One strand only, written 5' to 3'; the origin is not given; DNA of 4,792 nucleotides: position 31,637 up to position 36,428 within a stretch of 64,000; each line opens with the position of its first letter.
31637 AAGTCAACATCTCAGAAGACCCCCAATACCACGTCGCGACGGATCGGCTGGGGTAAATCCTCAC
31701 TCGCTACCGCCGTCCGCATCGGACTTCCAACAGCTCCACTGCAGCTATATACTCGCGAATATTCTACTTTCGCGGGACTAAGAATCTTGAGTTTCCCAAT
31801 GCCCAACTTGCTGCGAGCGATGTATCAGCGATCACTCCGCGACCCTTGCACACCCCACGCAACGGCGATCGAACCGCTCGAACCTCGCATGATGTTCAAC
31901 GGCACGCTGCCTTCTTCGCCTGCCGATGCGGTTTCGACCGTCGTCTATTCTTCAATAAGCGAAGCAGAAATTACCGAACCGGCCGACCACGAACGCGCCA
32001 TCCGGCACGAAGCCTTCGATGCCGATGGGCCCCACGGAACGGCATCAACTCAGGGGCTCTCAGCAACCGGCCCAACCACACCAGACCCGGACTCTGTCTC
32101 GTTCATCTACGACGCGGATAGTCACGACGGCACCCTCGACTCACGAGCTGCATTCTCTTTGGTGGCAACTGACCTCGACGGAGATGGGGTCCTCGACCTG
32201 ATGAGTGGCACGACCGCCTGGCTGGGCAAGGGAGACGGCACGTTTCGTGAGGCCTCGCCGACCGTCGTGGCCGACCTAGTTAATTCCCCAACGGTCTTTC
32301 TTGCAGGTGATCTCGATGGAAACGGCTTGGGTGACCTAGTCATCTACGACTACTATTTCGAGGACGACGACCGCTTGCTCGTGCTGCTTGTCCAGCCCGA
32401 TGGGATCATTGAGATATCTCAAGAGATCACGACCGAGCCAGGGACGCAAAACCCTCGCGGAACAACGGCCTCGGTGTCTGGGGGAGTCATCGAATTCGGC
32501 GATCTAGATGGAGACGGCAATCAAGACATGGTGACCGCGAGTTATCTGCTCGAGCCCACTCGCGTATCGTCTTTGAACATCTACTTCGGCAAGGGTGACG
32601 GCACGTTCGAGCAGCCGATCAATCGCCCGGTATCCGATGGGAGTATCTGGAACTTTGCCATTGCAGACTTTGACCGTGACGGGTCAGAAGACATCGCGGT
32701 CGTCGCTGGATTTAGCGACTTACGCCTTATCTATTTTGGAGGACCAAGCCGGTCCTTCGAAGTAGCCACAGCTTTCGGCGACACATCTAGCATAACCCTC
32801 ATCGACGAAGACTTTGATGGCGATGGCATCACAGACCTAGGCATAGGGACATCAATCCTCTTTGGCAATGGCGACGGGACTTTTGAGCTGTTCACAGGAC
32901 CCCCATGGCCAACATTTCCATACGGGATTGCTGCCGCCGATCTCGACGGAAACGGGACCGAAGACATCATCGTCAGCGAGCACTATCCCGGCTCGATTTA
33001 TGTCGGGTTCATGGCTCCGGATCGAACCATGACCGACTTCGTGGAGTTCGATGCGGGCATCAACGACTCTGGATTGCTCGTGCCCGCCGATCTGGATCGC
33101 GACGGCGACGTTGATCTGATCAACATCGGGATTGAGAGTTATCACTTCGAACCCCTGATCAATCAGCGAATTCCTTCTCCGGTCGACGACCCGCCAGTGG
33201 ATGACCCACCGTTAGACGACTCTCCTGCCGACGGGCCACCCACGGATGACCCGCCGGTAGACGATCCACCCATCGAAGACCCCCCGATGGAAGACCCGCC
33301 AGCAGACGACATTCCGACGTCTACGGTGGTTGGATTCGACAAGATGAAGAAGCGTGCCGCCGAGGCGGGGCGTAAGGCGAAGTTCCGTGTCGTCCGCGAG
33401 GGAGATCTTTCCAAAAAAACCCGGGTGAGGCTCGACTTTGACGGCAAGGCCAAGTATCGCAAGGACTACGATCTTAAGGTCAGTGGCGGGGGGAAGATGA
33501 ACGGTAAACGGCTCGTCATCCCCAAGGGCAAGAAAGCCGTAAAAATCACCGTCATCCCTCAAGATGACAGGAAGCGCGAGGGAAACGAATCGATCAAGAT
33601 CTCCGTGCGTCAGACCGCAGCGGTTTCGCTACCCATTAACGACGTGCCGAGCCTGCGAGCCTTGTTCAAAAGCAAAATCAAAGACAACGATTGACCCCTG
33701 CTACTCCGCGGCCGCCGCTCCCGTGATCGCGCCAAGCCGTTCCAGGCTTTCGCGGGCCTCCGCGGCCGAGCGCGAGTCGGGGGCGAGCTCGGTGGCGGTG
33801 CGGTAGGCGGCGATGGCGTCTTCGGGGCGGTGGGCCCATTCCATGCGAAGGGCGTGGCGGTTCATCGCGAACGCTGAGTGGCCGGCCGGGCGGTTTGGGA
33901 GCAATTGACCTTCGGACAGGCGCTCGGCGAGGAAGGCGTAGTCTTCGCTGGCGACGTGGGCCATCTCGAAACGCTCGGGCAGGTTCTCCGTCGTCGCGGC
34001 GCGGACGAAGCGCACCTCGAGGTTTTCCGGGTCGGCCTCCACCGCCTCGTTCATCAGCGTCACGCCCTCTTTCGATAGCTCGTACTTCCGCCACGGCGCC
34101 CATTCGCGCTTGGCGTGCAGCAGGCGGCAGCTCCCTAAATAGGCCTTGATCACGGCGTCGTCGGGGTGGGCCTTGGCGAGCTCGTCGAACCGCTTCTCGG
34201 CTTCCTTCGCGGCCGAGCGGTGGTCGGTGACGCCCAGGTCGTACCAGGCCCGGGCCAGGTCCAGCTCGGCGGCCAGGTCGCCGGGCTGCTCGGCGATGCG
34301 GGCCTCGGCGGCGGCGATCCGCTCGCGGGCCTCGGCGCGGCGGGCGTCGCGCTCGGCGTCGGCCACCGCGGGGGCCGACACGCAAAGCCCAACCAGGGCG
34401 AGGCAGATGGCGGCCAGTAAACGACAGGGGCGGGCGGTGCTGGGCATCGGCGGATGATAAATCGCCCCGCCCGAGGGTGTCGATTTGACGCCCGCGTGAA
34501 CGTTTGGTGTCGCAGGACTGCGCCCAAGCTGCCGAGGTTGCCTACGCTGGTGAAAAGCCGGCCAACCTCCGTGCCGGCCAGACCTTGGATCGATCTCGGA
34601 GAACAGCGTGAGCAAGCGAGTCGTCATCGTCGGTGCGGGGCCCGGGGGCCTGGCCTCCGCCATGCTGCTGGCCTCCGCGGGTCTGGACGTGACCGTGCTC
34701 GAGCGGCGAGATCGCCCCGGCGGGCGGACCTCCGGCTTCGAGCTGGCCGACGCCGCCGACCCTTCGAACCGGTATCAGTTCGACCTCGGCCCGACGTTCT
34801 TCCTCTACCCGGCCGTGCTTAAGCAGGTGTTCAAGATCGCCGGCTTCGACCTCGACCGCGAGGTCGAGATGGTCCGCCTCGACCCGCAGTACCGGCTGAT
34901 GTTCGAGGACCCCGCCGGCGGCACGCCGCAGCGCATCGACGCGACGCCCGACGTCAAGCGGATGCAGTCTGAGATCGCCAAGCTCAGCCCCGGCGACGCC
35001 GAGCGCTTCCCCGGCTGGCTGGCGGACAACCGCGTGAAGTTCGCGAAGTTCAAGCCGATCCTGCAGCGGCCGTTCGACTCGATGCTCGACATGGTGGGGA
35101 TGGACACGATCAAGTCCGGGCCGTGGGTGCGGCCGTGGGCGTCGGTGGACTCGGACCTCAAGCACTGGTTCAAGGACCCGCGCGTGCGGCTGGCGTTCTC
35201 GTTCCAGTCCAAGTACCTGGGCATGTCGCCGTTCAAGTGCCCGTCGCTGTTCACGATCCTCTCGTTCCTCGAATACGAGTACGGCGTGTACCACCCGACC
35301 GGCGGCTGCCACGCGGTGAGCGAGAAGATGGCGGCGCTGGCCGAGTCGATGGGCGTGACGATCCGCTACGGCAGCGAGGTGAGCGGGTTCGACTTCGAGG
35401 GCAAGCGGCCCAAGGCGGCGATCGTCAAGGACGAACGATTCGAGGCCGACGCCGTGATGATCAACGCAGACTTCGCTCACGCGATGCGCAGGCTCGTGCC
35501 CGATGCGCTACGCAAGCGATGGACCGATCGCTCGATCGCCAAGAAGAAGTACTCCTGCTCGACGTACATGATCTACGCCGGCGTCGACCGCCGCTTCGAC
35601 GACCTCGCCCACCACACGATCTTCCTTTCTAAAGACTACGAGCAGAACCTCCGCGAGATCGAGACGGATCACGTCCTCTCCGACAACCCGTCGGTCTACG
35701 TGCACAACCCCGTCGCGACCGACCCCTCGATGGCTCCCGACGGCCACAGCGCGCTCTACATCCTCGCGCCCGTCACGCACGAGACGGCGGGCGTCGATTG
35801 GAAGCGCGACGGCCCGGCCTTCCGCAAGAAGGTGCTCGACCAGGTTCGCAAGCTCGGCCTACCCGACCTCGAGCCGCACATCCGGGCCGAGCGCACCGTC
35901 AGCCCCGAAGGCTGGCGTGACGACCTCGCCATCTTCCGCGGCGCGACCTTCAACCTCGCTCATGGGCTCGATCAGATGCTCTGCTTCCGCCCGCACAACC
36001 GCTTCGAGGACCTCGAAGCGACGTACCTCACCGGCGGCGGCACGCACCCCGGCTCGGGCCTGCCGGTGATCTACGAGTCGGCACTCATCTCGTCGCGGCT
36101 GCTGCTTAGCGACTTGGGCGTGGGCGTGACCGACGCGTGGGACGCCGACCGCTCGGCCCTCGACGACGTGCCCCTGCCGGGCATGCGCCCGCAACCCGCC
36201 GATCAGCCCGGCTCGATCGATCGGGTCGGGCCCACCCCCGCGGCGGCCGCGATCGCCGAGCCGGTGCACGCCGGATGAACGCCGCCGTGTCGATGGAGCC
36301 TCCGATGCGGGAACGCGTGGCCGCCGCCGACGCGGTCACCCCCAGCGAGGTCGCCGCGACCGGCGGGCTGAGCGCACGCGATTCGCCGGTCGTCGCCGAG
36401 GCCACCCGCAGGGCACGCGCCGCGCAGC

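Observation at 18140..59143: Five copies of a long-palindrome element class built from ~8-nt periodic purine-rich units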

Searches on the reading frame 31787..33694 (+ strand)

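Call 40: search_protein_families(library=pfam, proteins=[window:31787-33694:+], max_evalue=0.00001)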
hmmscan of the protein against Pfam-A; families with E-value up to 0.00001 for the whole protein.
window:31787-33694:+ (635 aa): 3 families
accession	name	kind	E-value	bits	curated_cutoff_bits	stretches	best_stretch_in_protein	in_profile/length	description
PF13517.12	FG-GAP_3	-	1.4e-28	99.7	26.9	3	239-305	1-61/61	FG-GAP-like repeat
PF01839.29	FG-GAP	-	5.8e-15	55.2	22.1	0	377-406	1-36/37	FG-GAP repeat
PF02095.21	Extensin_1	-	8.6e-08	32.6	105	1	465-510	5-50/171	Extensin-like protein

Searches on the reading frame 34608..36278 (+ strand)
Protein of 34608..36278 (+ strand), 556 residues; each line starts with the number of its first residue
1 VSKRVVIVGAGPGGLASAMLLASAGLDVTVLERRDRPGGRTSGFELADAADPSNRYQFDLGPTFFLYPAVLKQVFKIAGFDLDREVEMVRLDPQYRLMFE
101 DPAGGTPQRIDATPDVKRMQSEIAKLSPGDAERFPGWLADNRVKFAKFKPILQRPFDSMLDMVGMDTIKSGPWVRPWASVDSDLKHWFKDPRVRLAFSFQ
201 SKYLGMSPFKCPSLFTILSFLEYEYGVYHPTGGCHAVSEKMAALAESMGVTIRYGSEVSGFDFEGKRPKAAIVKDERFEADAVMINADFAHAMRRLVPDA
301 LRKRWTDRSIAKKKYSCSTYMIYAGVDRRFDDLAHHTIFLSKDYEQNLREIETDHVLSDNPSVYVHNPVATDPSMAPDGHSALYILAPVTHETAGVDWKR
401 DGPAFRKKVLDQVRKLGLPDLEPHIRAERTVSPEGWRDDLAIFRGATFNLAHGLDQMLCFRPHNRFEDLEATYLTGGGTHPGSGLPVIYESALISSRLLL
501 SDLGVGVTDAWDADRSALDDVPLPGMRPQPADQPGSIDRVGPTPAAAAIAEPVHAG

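Call 41: search_protein_families(library=pfam, proteins=[window:34608-36278:+], max_evalue=0.00001)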
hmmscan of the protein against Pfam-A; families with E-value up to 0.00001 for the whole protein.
window:34608-36278:+ (556 aa): 7 families
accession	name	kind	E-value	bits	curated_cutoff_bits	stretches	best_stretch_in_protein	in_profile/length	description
PF01593.30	Amino_oxidase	-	1.4e-30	107.4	19.8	1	13-497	2-440/443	Flavin containing amine oxidoreductase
PF01266.30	DAO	-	3.6e-14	53.5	27.9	1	4-43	1-40/353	FAD dependent oxidoreductase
PF13450.12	NAD_binding_8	-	2.7e-13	50.4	21.9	1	7-68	1-55/68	NAD(P)-binding Rossmann-like domain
PF01494.25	FAD_binding_3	-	3.4e-08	33.5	22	1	4-36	3-35/349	FAD binding domain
PF07992.20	Pyr_redox_2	-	4.5e-08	33.3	26.1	1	3-47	143-186/291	Pyridine nucleotide-disulphide oxidoreductase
PF00070.33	Pyr_redox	-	6.6e-07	30.2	22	0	4-40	1-36/82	Pyridine nucleotide-disulphide oxidoreductase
PF12831.13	FAD_oxidored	-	2.4e-06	27.5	27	0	5-43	2-40/416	FAD dependent oxidoreductase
